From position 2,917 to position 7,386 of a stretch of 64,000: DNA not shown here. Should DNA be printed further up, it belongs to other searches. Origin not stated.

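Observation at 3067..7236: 1389-aa orphan protein with an internal Ala/Gly-rich hydrophobic region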

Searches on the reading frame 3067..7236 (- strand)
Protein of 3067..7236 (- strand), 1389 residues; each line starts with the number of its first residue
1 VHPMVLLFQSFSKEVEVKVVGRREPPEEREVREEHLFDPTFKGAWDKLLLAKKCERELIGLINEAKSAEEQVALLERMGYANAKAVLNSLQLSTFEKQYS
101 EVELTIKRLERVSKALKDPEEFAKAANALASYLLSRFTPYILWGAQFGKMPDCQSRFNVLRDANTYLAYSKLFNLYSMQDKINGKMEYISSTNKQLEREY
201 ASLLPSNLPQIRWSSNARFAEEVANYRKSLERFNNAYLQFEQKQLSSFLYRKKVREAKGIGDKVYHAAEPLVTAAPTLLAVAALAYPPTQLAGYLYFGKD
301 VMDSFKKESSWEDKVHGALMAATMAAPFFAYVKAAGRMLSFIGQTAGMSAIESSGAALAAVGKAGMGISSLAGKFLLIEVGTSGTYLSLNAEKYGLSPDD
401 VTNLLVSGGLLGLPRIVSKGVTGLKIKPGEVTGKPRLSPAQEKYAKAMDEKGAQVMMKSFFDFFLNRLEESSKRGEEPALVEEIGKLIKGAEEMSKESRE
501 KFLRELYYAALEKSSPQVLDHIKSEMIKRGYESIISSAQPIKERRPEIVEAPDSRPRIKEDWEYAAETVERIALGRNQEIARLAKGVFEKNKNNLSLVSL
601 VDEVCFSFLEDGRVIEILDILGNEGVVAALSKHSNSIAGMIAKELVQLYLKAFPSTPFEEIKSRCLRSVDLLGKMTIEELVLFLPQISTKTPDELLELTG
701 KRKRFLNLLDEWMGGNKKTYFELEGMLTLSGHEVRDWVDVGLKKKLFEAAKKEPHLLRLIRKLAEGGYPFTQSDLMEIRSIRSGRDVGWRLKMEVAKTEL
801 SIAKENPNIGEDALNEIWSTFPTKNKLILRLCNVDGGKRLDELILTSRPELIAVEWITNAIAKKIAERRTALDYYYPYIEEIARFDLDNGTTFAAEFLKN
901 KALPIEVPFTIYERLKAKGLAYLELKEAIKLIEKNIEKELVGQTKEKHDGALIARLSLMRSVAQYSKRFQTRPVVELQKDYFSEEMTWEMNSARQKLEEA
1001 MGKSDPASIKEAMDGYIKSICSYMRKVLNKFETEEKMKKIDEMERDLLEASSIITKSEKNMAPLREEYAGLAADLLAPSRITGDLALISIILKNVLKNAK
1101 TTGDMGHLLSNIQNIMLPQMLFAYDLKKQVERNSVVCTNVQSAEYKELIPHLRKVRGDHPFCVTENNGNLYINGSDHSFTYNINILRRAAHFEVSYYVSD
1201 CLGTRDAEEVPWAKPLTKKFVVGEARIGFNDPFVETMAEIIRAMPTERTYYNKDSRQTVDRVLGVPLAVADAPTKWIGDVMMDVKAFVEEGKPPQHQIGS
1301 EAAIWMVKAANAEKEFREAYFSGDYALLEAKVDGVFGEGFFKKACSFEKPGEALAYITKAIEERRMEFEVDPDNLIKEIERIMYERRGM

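Call 5: search_protein_families(library=pfam, proteins=[window:3067-7236:-], max_evalue=0.01)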
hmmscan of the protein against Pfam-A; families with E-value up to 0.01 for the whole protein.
window:3067-7236:- (1389 aa): 0 families

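Call 8: find_homologous_proteins(query=window:3067-7236:-)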
Query window:3067-7236:- (1389 aa): 1 proteins with E <= 0.001 among 8000 candidates.
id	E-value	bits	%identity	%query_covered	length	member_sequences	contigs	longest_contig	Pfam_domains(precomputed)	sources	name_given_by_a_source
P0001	0.0e+0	3085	100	100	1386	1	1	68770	-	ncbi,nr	ncbi:MAG: hypothetical protein N3G22_00580 [Candidatus Micrarchaeota archaeon]|nr:hypothetical prote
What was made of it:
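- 3067..7227 (-): Coding sequence of the large protein: 1386 aa from the ATG at 7227, stop TGA at 3067-3069. The mechanical ORF starts at the GTG at 7236. Call 8 (100% identical 1386-aa NCBI protein P0001).
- Checked: NCBI annotates the same protein from the ATG three codons downstream: 1386 aa, 'hypothetical protein N3G22_00580, Candidatus Micrarchaeota archaeon' (call 8).
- Tried and rejected: Whole-protein word-indexed search found only the protein itself (call 8).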

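Call 9: search_protein_families(library=ncbifam, proteins=[window:3067-7236:-], max_evalue=0.01)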
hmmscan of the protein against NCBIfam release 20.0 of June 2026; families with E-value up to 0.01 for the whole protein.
window:3067-7236:- (1389 aa): 0 families

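Call 14: search_solved_structures(query=window:3067-7236:-, max_evalue=10)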
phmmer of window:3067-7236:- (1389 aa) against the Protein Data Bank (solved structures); distinct sequences matched with E-value up to 10: 0.

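Call 15: search_protein_families(library=phrogs, proteins=[window:3067-7236:-], max_evalue=0.1)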
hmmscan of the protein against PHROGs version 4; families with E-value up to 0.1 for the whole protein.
window:3067-7236:- (1389 aa): 0 families

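Call 16: search_protein_families(library=padloc, proteins=[window:3067-7236:-], max_evalue=0.1)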
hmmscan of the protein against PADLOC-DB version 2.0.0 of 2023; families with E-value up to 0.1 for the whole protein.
window:3067-7236:- (1389 aa): 0 families
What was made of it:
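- Checked: Pfam, NCBIfam, PHROGs, PADLOC and PDB sequences give no match (calls 5, 9, 14, 15, 16).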

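Call 19: find_encoding_contigs(protein=P0001, flank=10000, max_places=3)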
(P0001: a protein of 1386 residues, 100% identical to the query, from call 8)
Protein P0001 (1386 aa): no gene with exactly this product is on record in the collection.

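Call 26: search_protein_representatives(protein=window:3067-6666:-)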
Query: 1199 residues. Proteins with E-value up to 0.001 (for the whole library): 9; up to 1e-10: 5; up to 1e-30: 1. The best 9 are listed.
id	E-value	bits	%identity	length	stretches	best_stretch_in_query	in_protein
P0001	0.0e+00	2669.1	100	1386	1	1-1199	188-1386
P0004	5.4e-15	70.8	33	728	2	3-234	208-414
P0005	2.3e-14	68.7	26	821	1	27-232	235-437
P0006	2.3e-13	65.4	33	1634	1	26-238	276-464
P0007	5.9e-12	60.7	31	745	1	25-232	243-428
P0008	4.0e-10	54.7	32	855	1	2-259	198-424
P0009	9.4e-09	50.1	30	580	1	32-273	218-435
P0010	6.2e-06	40.8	28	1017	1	32-222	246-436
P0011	1.8e-04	36.0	29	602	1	34-170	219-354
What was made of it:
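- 5923..7227 (-): Constant N-terminal module (aa 1-~435), the only part with homologues. It ends just after the family boundary motif G-[FL]-x-[AG]-[ML]-P. Call 26 (8 homologues, E 5e-15 to 2e-4, all confined to this region).
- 3757..5922 (-): Lineage-specific payload, part 1 (aa ~436-1157): predicted almost entirely alpha-helical, with no homologue, repeat or motif. Call 26 (no hit in 1.84 billion representatives).
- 3157..3357 (-): 67-aa tail segment (aa 1291-1357) shared with the C-terminus of the closest relative P0004, whose payload carries HELHH...WLSEG. Call 26 (P0004 reported with 2 matched stretches).
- Eight homologues out of 1.84 billion representatives all align only to aa ~190-460 of the protein (call 26). 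The payload of this protein is a 950-aa orphan found nowhere else among 1.84 billion representatives (call 26).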

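Call 30: search_protein_families(library=pfam, proteins=[P0004, P0005, P0006, P0007, P0008, P0009, P0010, P0011], max_evalue=0.01)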
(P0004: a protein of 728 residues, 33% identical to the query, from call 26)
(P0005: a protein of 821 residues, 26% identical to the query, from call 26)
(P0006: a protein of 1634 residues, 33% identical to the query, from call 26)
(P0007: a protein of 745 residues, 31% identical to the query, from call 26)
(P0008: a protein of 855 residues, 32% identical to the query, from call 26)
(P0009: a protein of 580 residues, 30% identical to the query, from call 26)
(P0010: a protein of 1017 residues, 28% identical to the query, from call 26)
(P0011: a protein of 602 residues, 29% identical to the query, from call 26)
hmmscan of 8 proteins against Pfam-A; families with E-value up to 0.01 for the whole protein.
P0004 (728 aa): 0 families

P0005 (821 aa): 0 families

P0006 (1634 aa): 2 families
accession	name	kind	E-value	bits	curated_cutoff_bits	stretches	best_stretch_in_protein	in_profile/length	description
PF00583.31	Acetyltransf_1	-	1.5e-05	25.7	20.7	1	539-622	2-83/116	Acetyltransferase (GNAT) family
PF13508.13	Acetyltransf_7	-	0.00014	22.6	27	1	576-625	7-54/84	Acetyltransferase (GNAT) domain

P0007 (745 aa): 0 families

P0008 (855 aa): 0 families

P0009 (580 aa): 10 families
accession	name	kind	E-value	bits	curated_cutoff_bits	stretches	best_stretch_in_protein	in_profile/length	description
PF00515.34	TPR_1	-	1.5e-15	56.7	27.8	1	431-461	3-33/34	Tetratricopeptide repeat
PF07719.23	TPR_2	-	9.5e-14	50.8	27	1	431-462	3-34/34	Tetratricopeptide repeat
PF13414.12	TPR_11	-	8.5e-08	32.2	26.8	1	442-476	7-41/42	TPR repeat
PF13428.12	TPR_14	-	1.6e-07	31.7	23.5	1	431-471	3-43/44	Tetratricopeptide repeat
PF13432.12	TPR_16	-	3.4e-06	27.8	32.7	0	429-462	31-64/65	Tetratricopeptide repeat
PF13174.12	TPR_6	-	0.00012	22.9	26.3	0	432-460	3-31/33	Tetratricopeptide repeat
PF13181.12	TPR_8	-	0.00018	21.9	25.7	1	431-461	3-33/34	Tetratricopeptide repeat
PF13424.12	TPR_12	-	0.0011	19.5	30.1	0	432-458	48-74/77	Tetratricopeptide repeat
PF13371.12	TPR_9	-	0.0021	18.4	35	0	443-498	9-64/73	Tetratricopeptide repeat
PF14559.12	TPR_19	-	0.0055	17.4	25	0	442-471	4-33/68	Tetratricopeptide repeat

P0010 (1017 aa): 4 families
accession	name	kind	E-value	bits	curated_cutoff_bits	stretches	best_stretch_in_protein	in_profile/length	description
PF00481.26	PP2C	-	1.6e-13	51.4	20.3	1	783-987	30-248/255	Protein phosphatase 2C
PF13672.11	PP2C_2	-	9.5e-10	38.8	24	1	771-961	9-181/209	Protein phosphatase 2C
PF07228.17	SpoIIE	-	3e-09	37.5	25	1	786-895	3-109/192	Stage II sporulation protein E (SpoIIE)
PF00498.31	FHA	-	3.9e-06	27.6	20.7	1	528-597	1-66/67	FHA domain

P0011 (602 aa): 0 families
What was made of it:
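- Pfam gives GNAT (P0006), TPR (P0009) and FHA+PP2C (P0010) (call 30).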

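Call 36: find_encoding_contigs(protein=P0005, flank=10000, max_places=3)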
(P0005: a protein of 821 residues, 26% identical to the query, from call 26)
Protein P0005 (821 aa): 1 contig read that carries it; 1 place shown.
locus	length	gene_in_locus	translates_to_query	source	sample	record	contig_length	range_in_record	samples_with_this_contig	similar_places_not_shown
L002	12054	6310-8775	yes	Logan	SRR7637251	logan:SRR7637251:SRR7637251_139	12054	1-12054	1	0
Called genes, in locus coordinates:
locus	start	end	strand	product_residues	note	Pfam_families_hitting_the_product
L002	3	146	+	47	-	?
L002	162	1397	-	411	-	PF04123:DUF373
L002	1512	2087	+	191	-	PF14382:ECR1_N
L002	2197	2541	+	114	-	PF13656:RNA_pol_L_2, PF01193:RNA_pol_L (weak)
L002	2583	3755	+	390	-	-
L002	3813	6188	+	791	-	-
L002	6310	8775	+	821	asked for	-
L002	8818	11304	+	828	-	PF00133:tRNA-synt_1, PF09334:tRNA-synt_1g, PF01406:tRNA-synt_1e (faint), PF09334:tRNA-synt_1g (weak), PF08264:Anticodon_1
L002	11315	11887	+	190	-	PF01725:Ham1p_like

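Call 37: find_encoding_contigs(protein=P0004, flank=10000, max_places=3)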
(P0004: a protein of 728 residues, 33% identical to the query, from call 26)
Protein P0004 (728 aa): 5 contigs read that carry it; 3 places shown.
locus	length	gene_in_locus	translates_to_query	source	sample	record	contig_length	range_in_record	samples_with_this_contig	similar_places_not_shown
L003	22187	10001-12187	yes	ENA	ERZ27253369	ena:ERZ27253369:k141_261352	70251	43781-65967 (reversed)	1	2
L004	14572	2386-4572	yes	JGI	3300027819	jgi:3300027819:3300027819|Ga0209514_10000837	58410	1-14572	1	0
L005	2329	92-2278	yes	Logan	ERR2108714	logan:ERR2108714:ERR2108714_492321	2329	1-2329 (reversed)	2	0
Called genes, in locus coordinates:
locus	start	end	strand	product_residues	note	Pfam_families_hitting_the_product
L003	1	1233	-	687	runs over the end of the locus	-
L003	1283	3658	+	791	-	PF00133:tRNA-synt_1, PF01406:tRNA-synt_1e (faint), PF09334:tRNA-synt_1g, PF08264:Anticodon_1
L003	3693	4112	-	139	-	-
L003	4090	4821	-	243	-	-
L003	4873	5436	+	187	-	PF01725:Ham1p_like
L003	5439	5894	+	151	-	PF08069:Ribosomal_S13_N, PF00312:Ribosomal_S15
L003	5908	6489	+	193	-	PF01015:Ribosomal_S3Ae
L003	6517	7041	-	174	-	PF00583:Acetyltransf_1 (weak), PF13508:Acetyltransf_7 (weak)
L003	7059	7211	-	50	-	-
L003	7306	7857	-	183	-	PF12773:DZR (faint), PF13248:Zn_ribbon_3 (faint)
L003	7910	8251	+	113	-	PF01849:NAC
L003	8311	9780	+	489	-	PF00226:DnaJ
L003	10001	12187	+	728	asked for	-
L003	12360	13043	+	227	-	PF00702:Hydrolase, PF13419:HAD_2, PF13242:Hydrolase_like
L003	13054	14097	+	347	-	PF00557:Peptidase_M24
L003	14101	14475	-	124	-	PF28505:DUF1699_N (weak), PF13384:HTH_23 (weak), PF13518:HTH_28 (weak)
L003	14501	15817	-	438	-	PF04409:DUF530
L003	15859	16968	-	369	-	PF04406:TP6A_N, PF21180:TOP6A-Spo11_Toprim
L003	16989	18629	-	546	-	PF02518:HATPase_c, PF13589:HATPase_c_3, PF09239:Topo-VIb_trans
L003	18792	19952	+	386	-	-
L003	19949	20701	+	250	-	-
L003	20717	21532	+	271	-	-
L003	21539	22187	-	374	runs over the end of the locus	-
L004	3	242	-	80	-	?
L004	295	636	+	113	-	PF01849:NAC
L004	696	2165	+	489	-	PF00226:DnaJ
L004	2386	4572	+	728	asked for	-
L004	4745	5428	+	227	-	PF00702:Hydrolase, PF13419:HAD_2, PF13242:Hydrolase_like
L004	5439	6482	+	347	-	PF00557:Peptidase_M24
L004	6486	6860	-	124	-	PF28505:DUF1699_N (weak), PF13384:HTH_23 (weak), PF13518:HTH_28 (weak)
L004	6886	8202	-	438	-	PF04409:DUF530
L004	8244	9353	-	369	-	PF04406:TP6A_N, PF21180:TOP6A-Spo11_Toprim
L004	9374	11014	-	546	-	PF02518:HATPase_c, PF13589:HATPase_c_3, PF09239:Topo-VIb_trans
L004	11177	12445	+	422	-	-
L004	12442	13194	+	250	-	-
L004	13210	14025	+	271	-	-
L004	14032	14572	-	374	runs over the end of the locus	-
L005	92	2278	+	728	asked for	-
